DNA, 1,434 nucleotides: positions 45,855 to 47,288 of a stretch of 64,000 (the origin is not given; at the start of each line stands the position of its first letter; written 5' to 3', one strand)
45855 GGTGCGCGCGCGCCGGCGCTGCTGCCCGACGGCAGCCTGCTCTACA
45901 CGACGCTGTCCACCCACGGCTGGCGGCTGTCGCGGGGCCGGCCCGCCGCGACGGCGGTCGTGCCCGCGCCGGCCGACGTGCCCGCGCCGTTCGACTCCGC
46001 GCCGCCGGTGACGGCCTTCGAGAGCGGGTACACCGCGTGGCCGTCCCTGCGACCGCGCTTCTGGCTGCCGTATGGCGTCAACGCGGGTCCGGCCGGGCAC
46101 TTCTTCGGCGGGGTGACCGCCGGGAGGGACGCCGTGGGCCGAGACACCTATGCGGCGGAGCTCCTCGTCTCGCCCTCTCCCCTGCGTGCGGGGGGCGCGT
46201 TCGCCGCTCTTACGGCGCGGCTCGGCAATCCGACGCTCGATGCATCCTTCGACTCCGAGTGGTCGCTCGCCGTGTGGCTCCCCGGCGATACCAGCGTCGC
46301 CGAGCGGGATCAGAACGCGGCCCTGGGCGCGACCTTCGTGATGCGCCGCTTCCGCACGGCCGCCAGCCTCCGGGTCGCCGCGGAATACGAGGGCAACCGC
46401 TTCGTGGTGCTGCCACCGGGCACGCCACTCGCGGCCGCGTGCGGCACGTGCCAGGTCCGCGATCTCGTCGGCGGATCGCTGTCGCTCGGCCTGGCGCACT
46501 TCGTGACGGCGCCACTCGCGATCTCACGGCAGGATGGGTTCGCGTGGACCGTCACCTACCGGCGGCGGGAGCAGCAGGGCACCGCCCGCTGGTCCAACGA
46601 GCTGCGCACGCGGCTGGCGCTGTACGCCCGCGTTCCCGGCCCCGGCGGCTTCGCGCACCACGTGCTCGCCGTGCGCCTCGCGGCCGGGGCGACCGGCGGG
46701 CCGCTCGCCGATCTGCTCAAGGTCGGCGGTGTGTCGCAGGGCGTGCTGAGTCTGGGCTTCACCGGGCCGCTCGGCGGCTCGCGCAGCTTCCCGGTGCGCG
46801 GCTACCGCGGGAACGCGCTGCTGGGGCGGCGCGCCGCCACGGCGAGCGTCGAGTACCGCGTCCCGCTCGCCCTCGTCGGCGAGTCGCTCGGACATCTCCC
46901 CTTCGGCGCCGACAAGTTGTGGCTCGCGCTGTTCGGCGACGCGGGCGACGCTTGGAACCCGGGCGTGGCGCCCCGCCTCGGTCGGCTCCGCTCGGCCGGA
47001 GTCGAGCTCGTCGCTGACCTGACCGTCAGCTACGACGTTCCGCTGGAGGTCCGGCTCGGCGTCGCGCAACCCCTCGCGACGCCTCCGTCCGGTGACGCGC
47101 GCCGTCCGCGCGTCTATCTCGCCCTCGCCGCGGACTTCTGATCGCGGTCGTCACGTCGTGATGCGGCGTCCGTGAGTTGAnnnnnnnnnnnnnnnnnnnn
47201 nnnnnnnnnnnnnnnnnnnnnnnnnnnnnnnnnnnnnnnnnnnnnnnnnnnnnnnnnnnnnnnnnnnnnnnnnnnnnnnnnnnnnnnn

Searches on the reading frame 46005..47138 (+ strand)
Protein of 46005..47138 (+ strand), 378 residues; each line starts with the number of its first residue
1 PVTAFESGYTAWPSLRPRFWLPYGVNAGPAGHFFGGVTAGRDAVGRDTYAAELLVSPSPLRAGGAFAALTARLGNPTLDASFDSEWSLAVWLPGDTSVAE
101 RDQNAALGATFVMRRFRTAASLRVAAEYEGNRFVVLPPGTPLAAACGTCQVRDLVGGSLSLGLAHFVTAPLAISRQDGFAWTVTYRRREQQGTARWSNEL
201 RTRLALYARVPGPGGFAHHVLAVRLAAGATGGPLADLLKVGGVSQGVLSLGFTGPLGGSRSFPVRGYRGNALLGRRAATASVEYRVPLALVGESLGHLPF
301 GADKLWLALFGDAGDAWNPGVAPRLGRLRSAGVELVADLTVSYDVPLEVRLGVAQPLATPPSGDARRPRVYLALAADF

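Call 44: find_homologous_proteins(query=window:46005-47138:+, max_evalue=0.001)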
Query window:46005-47138:+ (378 aa): 71 proteins with E <= 0.001 among 8000 candidates.
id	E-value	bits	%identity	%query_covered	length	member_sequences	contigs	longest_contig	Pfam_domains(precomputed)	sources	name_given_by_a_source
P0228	1.5e-141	490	62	99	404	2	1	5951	-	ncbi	ncbi:MAG: hypothetical protein ACREMM_10325, partial [Gemmatimonadales bacterium]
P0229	1.1e-138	481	62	99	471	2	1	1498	-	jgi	jgi:hypothetical protein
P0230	3.5e-134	466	62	97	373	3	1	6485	-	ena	-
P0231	5.2e-133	462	60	99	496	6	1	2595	-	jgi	-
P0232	2.5e-132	460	87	40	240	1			-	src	-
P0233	9.1e-132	458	60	99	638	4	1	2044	PF07676.19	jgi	-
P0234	2.1e-131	457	59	100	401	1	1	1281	-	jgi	jgi:hypothetical protein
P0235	4.4e-131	456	59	99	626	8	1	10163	-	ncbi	-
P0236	1.1e-130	454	60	100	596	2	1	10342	-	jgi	-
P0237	1.5e-130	454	59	99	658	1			-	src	-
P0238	2.5e-130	453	59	99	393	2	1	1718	-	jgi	jgi:hypothetical protein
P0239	2.7e-130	453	59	99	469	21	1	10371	-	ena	-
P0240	1.0e-129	451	59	99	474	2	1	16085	-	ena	-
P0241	1.6e-129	451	59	100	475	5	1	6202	-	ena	-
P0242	7.6e-127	442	59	100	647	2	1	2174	PF07676.19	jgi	jgi:hypothetical protein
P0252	1.8e-121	424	57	100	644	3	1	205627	-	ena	-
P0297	2.8e-11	61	29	98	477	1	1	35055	-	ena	-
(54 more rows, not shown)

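Call 67: search_solved_structures(query=A4, max_evalue=10, show_alignments=2)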
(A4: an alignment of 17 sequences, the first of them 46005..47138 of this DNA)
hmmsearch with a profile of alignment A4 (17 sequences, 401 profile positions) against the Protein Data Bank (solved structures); distinct sequences matched with E-value up to 10: 7.
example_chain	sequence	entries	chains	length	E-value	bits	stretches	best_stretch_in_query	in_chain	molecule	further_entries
9ccg_A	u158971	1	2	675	0.53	12.4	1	239-350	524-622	POTRA domain-containing protein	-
7ucj_W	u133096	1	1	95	0.62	12.2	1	187-247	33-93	Ribosomal protein L24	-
6gz3_AW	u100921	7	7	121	0.85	11.7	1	187-247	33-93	ribosomal protein eL24 | 60S ribosomal protein L24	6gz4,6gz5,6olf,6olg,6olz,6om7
11hg_W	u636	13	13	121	0.85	11.7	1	187-247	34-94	Ribosomal protein L24 | Large ribosomal subunit protein eL24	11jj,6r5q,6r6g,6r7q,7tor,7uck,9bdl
9q1s_W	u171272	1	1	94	0.88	11.7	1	187-245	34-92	Large ribosomal subunit protein eL24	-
6qzp_LW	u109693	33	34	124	0.89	11.7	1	187-247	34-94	60S ribosomal protein L24 | Ribosomal protein L24 | Large ribosomal subunit protein eL24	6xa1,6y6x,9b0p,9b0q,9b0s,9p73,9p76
2zhg_A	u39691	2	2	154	1.3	11.1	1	284-357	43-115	Redox-sensitive transcriptional activator soxR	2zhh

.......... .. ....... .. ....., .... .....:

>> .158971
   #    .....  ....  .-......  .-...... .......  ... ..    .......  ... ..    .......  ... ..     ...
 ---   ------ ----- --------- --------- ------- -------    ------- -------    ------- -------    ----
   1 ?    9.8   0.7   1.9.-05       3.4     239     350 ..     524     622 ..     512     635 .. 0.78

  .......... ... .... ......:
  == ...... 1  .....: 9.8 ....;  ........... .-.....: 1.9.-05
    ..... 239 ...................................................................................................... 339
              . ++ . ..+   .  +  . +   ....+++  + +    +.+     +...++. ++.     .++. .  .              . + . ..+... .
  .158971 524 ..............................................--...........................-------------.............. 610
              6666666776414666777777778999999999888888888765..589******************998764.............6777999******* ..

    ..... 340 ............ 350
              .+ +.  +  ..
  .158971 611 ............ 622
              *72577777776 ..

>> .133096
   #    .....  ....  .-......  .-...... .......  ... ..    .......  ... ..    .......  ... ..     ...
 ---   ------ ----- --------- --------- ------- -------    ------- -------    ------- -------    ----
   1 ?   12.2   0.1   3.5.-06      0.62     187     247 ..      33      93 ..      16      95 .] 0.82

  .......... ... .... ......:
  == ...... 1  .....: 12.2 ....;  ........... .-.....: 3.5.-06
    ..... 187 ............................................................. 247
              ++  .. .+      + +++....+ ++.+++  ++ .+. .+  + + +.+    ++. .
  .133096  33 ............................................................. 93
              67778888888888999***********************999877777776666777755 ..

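Call 73: find_encoding_contigs(protein=P0252, flank=8000, max_places=3)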
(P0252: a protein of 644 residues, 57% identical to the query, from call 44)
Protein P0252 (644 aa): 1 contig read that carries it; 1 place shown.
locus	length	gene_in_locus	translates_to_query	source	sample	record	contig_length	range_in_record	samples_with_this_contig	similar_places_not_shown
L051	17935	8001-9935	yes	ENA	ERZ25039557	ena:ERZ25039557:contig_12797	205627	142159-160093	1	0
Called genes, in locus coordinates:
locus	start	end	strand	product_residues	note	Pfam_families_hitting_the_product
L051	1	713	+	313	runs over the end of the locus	PF13580:SIS_2 (weak), PF22198:GKRP_SIS_2 (weak), PF22645:GKRP_SIS_N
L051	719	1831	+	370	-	PF03702:AnmK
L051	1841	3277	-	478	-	PF16697:Yop-YscD_cpl, PF00498:FHA, PF13365:Trypsin_2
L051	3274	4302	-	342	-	PF00481:PP2C, PF07228:SpoIIE (faint), PF13672:PP2C_2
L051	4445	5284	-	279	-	PF00069:Pkinase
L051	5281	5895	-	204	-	PF03109:ABC1 (faint), PF00069:Pkinase, PF01636:APH (faint), PF07714:PK_Tyr_Ser-Thr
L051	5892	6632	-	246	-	PF16697:Yop-YscD_cpl (faint), PF00498:FHA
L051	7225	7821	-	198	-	-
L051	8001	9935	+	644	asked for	-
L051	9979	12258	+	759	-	-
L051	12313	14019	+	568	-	PF13240:Zn_Ribbon_1 (weak), PF00069:Pkinase, PF03109:ABC1 (faint), PF07714:PK_Tyr_Ser-Thr, PF03544:TonB_C (faint)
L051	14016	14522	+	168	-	PF25087:GMPPB_C (faint), PF25084:LbH_EIF2B, PF14602:Hexapep_2 (weak), PF00132:Hexapep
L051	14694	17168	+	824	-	PF00317:Ribonuc_red_lgN, PF02867:Ribonuc_red_lgC, PF12637:TSCPD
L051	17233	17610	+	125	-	-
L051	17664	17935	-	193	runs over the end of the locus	PF03473:MOSC (weak)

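Call 74: find_encoding_contigs(protein=P0297, flank=8000, max_places=3)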
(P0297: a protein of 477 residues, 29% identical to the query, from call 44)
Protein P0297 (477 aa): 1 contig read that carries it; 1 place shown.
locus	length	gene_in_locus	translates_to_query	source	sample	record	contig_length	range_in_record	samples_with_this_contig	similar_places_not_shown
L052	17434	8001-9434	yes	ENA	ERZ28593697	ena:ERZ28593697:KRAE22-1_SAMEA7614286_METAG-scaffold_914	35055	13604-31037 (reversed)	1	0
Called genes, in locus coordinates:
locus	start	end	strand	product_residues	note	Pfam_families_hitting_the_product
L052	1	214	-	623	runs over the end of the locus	-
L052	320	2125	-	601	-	PF01019:G_glu_transpept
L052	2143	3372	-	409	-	PF01546:Peptidase_M20, PF07687:M20_dimer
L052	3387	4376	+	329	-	PF22198:GKRP_SIS_2 (faint), PF22645:GKRP_SIS_N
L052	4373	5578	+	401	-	PF03702:AnmK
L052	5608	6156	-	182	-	-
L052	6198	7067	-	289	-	-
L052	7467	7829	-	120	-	-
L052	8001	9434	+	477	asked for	-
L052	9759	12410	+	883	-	PF00317:Ribonuc_red_lgN, PF02867:Ribonuc_red_lgC, PF12637:TSCPD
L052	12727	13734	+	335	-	PF00795:CN_hydrolase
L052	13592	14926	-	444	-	-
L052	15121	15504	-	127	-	PF04362:Iron_traffic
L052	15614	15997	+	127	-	PF01258:zf-dskA_traR (faint)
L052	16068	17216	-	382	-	PF01612:DNA_pol_A_exo1, PF00570:HRDC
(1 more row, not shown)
